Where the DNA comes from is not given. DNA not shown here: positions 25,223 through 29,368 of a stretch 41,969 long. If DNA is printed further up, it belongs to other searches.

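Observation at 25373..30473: Two-gene operon with glycosyltransfer, acyltransfer, methyltransfer and MMPL-type export in two polypeptides, and no scaffold-synthesis genes nearby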

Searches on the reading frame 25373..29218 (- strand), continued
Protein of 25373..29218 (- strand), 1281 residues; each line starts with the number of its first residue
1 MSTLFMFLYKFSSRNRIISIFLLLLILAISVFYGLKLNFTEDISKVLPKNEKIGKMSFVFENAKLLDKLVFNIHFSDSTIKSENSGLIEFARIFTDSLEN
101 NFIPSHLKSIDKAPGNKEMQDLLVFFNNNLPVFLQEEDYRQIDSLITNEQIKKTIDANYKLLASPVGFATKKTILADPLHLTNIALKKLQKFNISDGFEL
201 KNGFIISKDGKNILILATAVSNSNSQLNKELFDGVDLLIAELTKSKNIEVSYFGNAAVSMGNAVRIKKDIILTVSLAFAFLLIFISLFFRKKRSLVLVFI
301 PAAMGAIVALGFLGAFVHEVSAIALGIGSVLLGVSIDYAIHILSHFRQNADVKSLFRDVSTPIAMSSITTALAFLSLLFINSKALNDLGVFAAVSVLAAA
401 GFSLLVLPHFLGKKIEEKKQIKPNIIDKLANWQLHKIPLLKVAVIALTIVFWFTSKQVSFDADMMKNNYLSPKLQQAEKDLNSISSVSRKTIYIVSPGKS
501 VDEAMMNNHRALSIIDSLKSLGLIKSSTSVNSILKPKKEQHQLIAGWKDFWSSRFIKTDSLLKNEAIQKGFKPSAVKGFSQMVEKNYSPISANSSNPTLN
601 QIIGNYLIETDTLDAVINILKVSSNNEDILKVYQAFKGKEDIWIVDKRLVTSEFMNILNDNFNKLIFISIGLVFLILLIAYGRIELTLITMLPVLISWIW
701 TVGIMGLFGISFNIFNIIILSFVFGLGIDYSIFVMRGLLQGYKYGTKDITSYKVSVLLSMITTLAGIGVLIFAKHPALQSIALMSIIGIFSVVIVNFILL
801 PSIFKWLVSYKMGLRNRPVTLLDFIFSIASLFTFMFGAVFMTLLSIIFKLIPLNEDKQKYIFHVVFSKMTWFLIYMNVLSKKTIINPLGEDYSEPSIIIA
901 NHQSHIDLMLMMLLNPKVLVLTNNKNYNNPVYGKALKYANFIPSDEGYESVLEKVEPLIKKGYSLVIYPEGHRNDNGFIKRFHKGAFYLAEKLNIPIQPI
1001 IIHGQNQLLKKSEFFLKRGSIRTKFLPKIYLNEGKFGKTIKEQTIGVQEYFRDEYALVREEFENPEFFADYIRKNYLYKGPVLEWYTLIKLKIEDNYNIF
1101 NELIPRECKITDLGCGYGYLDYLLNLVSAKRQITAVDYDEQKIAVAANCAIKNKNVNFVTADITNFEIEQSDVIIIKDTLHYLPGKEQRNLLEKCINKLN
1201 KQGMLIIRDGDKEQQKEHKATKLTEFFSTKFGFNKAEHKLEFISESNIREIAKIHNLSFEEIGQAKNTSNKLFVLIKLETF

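Call 11: find_encoding_contigs(protein=P0095, flank=10000, max_places=2)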
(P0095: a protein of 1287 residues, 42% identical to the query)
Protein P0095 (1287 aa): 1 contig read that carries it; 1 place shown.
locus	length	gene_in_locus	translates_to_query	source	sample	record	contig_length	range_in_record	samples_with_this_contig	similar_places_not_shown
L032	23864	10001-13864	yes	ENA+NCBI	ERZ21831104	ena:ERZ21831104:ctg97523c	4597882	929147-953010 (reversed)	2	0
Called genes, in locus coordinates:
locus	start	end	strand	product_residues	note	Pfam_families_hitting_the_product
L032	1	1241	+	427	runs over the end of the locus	PF12679:ABC2_membrane_2, PF12698:ABC2_membrane_3, PF01061:ABC2_membrane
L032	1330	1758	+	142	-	PF13279:4HBT_2, PF03061:4HBT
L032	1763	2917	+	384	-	PF00109:ketoacyl-synt, PF08545:ACP_syn_III (faint), PF02801:Ketoacyl-synt_C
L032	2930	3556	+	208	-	-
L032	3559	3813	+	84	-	PF00550:PP-binding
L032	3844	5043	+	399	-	PF00109:ketoacyl-synt, PF00108:Thiolase_N (weak), PF02801:Ketoacyl-synt_C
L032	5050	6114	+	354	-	PF00109:ketoacyl-synt (weak), PF13723:Ketoacyl-synt_2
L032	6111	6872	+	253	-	PF01522:Polysacc_deac_1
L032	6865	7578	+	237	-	PF03548:LolA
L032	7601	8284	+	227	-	-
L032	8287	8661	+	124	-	PF07977:FabA, PF22818:ApeI-like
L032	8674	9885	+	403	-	PF00535:Glycos_transf_2, PF10111:Glyco_tranf_2_2 (faint), PF09835:DUF2062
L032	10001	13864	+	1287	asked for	PF03176:MMPL, PF01553:Acyltransferase, PF08241:Methyltransf_11, PF08242:Methyltransf_12, PF13489:Methyltransf_23 (weak), PF13649:Methyltransf_25, PF13847:Methyltransf_31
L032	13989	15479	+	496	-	PF00890:FAD_binding_2, PF01266:DAO (weak), PF01494:FAD_binding_3 (weak), PF01593:Amino_oxidase, PF01946:Thi4 (weak), PF03486:HI0933_like (faint), PF07992:Pyr_redox_2 (faint), PF13450:NAD_binding_8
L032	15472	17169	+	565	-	PF03417:AAT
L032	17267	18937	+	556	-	PF00890:FAD_binding_2 (weak), PF01946:Thi4 (weak), PF12831:FAD_oxidored (weak), PF13450:NAD_binding_8, PF01593:Amino_oxidase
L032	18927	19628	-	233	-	PF13353:Fer4_12, PF04055:Radical_SAM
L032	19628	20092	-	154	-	PF11026:DUF2721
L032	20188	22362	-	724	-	PF03477:ATP-cone, PF13597:NRDD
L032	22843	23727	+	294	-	-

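Call 12: find_encoding_contigs(protein=P0057, flank=10000, max_places=2)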
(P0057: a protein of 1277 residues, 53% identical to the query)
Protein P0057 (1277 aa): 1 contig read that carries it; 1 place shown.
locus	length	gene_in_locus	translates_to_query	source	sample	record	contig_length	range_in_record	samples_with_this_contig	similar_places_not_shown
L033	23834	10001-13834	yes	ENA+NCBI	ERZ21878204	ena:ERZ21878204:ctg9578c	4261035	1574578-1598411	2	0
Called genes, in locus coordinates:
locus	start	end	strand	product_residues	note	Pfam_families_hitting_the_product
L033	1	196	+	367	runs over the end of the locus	PF03033:Glyco_transf_28, PF04101:Glyco_tran_28_C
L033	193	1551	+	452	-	PF01225:Mur_ligase, PF08245:Mur_ligase_M, PF02875:Mur_ligase_C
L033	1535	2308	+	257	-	PF08478:POTRA_1 (faint)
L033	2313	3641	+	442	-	PF00012:HSP70 (faint), PF11104:PilM_2 (faint), PF14450:FtsA, PF02491:SHS2_FTSA, PF06277:EutA (weak), PF06723:MreB_Mbl, PF14450:FtsA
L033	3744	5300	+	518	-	PF00091:Tubulin, PF12327:FtsZ_C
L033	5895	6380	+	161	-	PF09424:YqeY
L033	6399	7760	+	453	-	PF07690:MFS_1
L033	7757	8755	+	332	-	PF01112:Asparaginase_2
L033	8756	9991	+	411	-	PF00535:Glycos_transf_2, PF09835:DUF2062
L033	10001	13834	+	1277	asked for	PF03176:MMPL, PF01553:Acyltransferase, PF05175:MTS, PF08241:Methyltransf_11, PF08242:Methyltransf_12, PF13649:Methyltransf_25, PF13847:Methyltransf_31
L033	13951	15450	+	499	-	PF00070:Pyr_redox (faint), PF00890:FAD_binding_2 (weak), PF01266:DAO (faint), PF01593:Amino_oxidase, PF03486:HI0933_like (faint), PF07992:Pyr_redox_2 (faint), PF13450:NAD_binding_8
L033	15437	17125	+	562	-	PF03417:AAT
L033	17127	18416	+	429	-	PF00501:AMP-binding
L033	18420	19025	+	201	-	-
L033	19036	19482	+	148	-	PF09912:DUF2141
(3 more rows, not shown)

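Call 13: find_encoding_contigs(protein=P0001, flank=10000, max_places=3)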
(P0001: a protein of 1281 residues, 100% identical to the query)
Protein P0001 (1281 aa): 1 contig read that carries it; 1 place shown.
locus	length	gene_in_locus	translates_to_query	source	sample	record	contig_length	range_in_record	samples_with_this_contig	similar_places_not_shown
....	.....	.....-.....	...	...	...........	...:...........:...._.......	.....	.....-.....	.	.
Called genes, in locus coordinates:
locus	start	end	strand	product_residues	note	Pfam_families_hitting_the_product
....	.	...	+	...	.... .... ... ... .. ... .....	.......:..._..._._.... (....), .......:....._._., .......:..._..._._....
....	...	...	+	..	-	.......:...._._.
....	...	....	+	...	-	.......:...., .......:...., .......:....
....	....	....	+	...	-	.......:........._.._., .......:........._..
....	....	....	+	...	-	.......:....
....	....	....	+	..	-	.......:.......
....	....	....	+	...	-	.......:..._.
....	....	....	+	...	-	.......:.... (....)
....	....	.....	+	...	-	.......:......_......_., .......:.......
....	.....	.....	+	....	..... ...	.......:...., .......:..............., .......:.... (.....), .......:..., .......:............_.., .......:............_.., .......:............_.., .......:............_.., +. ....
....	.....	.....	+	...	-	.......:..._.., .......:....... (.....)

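Call 14: find_encoding_contigs(protein=P0012, flank=10000, max_places=2)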
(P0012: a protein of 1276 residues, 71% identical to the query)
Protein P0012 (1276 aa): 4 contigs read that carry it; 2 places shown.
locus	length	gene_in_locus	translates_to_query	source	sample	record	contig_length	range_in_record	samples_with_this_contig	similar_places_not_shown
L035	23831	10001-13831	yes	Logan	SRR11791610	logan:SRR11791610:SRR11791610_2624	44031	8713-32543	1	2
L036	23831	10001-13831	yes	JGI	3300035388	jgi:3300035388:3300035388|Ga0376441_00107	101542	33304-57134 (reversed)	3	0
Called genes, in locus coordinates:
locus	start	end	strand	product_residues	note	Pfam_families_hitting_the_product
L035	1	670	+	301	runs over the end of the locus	-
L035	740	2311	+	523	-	PF00221:Lyase_aromatic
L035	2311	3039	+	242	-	PF00106:adh_short, PF01370:Epimerase (weak), PF02719:Polysacc_synt_2, PF08659:KR, PF13561:adh_short_C2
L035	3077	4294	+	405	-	PF00109:ketoacyl-synt, PF02801:Ketoacyl-synt_C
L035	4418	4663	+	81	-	PF00550:PP-binding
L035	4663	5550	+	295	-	PF03279:Lip_A_acyltrans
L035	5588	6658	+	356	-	PF21212:Dimerisation2-like_dom, PF00891:Methyltransf_2, PF13489:Methyltransf_23, PF08242:Methyltransf_12 (weak), PF13649:Methyltransf_25 (weak)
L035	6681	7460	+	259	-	PF01522:Polysacc_deac_1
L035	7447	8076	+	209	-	PF03548:LolA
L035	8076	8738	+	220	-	-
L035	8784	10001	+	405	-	PF00535:Glycos_transf_2, PF09835:DUF2062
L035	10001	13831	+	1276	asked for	PF03176:MMPL, PF01553:Acyltransferase, PF00891:Methyltransf_2 (faint), PF05175:MTS, PF08241:Methyltransf_11 (weak), PF08242:Methyltransf_12, PF13649:Methyltransf_25, PF13847:Methyltransf_31, +1 more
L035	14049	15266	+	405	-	PF13173:AAA_14, PF13635:DUF4143 (weak)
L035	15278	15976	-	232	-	PF20582:UPF0758_N, PF04002:RadC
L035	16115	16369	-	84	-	PF01649:Ribosomal_S20p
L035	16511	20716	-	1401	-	PF05693:Glycogen_syn, PF08323:Glyco_transf_5, PF13692:Glyco_trans_1_4 (faint), PF05693:Glycogen_syn, PF00534:Glycos_transf_1 (weak), PF11897:DUF3417, PF00343:Phosphorylase, PF28476:GlgP_C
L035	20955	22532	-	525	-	PF03065:Glyco_hydro_57, PF01522:Polysacc_deac_1 (weak), PF01706:FliG_C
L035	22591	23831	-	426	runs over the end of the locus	PF08323:Glyco_transf_5, PF13579:Glyco_trans_4_4, PF13439:Glyco_transf_4, PF20706:GT4-conflict, PF00982:Glyco_transf_20 (faint), PF00534:Glycos_transf_1, PF13692:Glyco_trans_1_4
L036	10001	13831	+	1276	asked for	PF03176:MMPL, PF01553:Acyltransferase, PF00891:Methyltransf_2 (faint), PF05175:MTS, PF08241:Methyltransf_11 (weak), PF08242:Methyltransf_12, PF13649:Methyltransf_25, PF13847:Methyltransf_31, +1 more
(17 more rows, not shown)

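Call 15: find_encoding_contigs(protein=P0005, flank=10000, max_places=2)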
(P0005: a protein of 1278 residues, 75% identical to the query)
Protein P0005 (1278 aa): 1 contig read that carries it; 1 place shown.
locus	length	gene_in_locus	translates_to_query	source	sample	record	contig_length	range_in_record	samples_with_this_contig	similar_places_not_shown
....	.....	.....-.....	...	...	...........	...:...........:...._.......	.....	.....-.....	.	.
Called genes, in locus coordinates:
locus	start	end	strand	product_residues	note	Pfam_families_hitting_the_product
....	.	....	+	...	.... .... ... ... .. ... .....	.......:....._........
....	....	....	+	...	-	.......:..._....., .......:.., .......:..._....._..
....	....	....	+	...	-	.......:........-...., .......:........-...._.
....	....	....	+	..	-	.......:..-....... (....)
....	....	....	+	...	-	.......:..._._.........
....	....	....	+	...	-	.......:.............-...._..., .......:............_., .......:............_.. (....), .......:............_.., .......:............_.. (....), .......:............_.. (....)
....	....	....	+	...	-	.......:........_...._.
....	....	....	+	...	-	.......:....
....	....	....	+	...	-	-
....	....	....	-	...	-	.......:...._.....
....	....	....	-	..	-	-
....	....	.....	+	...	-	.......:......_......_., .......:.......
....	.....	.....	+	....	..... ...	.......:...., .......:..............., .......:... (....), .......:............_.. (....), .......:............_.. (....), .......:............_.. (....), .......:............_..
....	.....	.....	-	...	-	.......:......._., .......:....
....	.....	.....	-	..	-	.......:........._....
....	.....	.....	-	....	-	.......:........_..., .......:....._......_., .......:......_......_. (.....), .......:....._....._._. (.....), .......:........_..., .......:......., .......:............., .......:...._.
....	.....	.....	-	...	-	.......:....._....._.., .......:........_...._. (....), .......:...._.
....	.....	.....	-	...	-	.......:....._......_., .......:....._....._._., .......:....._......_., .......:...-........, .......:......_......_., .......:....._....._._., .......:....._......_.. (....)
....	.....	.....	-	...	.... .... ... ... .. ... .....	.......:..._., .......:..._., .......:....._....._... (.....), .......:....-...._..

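Call 29: find_homologous_proteins(query=L035:3077-4294:+, max_evalue=1e-30)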
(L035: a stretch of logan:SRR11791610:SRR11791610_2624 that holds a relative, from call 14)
Query L035:3077-4294:+ (405 aa): 8000 proteins with E <= 1e-30 among 8000 candidates; the best 120 are listed.
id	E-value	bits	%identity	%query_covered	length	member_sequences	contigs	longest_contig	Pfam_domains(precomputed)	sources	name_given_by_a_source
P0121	1.1e-263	892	100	100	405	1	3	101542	PF00109.33,PF02801.29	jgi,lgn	jgi:3-oxoacyl-[acyl-carrier-protein] synthase-1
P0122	4.8e-250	847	94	100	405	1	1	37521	PF00109.33,PF02801.29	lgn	-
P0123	4.3e-248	840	93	100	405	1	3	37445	PF00109.33,PF02801.29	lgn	-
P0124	2.7e-246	835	92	100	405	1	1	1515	PF00109.33,PF02801.29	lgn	-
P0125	9.4e-231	783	86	100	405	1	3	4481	PF00109.33,PF02801.29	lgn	-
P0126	1.5e-230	783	84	100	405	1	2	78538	PF00109.33,PF02801.29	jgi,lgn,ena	-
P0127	3.5e-230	782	85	100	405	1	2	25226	PF00109.33,PF02801.29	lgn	-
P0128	3.8e-230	781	84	100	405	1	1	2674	PF00109.33,PF02801.29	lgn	-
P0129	5.3e-230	781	85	100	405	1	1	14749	PF00109.33,PF02801.29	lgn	-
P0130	3.4e-229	778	85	100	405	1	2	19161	PF00109.33,PF02801.29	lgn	-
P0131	5.2e-229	778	86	100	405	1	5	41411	PF00109.33,PF02801.29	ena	-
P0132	9.1e-229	777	85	100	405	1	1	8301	PF00109.33,PF02801.29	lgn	-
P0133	9.1e-229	777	85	100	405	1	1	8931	PF00109.33,PF02801.29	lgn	-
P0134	1.8e-228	776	85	100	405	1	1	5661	PF00109.33,PF02801.29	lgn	-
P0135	4.5e-228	775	85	100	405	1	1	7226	PF00109.33,PF02801.29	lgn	-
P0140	4.1e-224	762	85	98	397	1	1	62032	PF00109.33,PF02801.29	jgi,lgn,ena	-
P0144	2.3e-220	749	84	98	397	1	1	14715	PF00109.33,PF02801.29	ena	-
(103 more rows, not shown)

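Call 30: find_encoding_contigs(protein=P0002, flank=10000, max_places=3)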
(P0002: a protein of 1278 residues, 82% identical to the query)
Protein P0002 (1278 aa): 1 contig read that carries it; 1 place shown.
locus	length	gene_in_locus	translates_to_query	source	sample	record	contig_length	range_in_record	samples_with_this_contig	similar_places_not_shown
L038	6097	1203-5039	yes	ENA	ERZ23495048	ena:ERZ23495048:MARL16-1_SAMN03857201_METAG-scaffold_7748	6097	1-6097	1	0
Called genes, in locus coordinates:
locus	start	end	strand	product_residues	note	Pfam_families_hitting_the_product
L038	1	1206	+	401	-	?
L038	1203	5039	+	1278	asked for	PF03176:MMPL, PF01553:Acyltransferase, PF01739:CheR (faint), PF05175:MTS (weak), PF08241:Methyltransf_11, PF08242:Methyltransf_12, PF13649:Methyltransf_25, PF13847:Methyltransf_31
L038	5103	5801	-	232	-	PF20582:UPF0758_N, PF04002:RadC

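Call 31: find_encoding_contigs(protein=P0011, flank=10000, max_places=2)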
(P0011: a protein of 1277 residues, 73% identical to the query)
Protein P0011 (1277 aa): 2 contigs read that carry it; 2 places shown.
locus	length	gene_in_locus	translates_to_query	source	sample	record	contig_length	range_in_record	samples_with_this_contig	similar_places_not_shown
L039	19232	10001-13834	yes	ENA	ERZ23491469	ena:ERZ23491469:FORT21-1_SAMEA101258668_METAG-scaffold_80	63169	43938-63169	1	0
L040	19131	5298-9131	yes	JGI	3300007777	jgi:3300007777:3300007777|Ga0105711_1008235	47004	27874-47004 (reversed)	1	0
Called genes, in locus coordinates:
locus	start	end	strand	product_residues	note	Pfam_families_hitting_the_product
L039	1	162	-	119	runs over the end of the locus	PF01250:Ribosomal_S6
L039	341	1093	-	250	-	PF00005:ABC_tran, PF13304:AAA_21 (weak)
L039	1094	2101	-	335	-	PF14399:BtrH_N, PF16169:DUF4872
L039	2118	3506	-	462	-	PF22020:RlmL_1st, PF02926:THUMP, PF01170:UPF0020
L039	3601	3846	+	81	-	PF00550:PP-binding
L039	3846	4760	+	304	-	PF03279:Lip_A_acyltrans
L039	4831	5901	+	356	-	PF21212:Dimerisation2-like_dom, PF00891:Methyltransf_2, PF13489:Methyltransf_23, PF08242:Methyltransf_12 (weak), PF13649:Methyltransf_25 (weak)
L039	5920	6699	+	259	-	PF01522:Polysacc_deac_1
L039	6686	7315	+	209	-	PF03548:LolA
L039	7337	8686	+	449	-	PF03734:YkuD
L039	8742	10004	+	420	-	PF00535:Glycos_transf_2, PF09835:DUF2062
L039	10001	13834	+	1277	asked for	PF03176:MMPL, PF01553:Acyltransferase, PF00891:Methyltransf_2 (weak), PF05175:MTS, PF08241:Methyltransf_11, PF08242:Methyltransf_12 (weak), PF13649:Methyltransf_25, PF13847:Methyltransf_31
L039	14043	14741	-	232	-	PF20582:UPF0758_N, PF04002:RadC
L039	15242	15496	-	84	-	PF01649:Ribosomal_S20p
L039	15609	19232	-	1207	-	?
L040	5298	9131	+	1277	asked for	PF03176:MMPL, PF01553:Acyltransferase, PF00891:Methyltransf_2 (weak), PF05175:MTS, PF08241:Methyltransf_11, PF08242:Methyltransf_12 (weak), PF13649:Methyltransf_25, PF13847:Methyltransf_31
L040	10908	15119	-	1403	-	PF05693:Glycogen_syn, PF08323:Glyco_transf_5 (weak), PF13692:Glyco_trans_1_4 (faint), PF05693:Glycogen_syn, PF00534:Glycos_transf_1 (weak), PF11897:DUF3417, PF00343:Phosphorylase, PF28476:GlgP_C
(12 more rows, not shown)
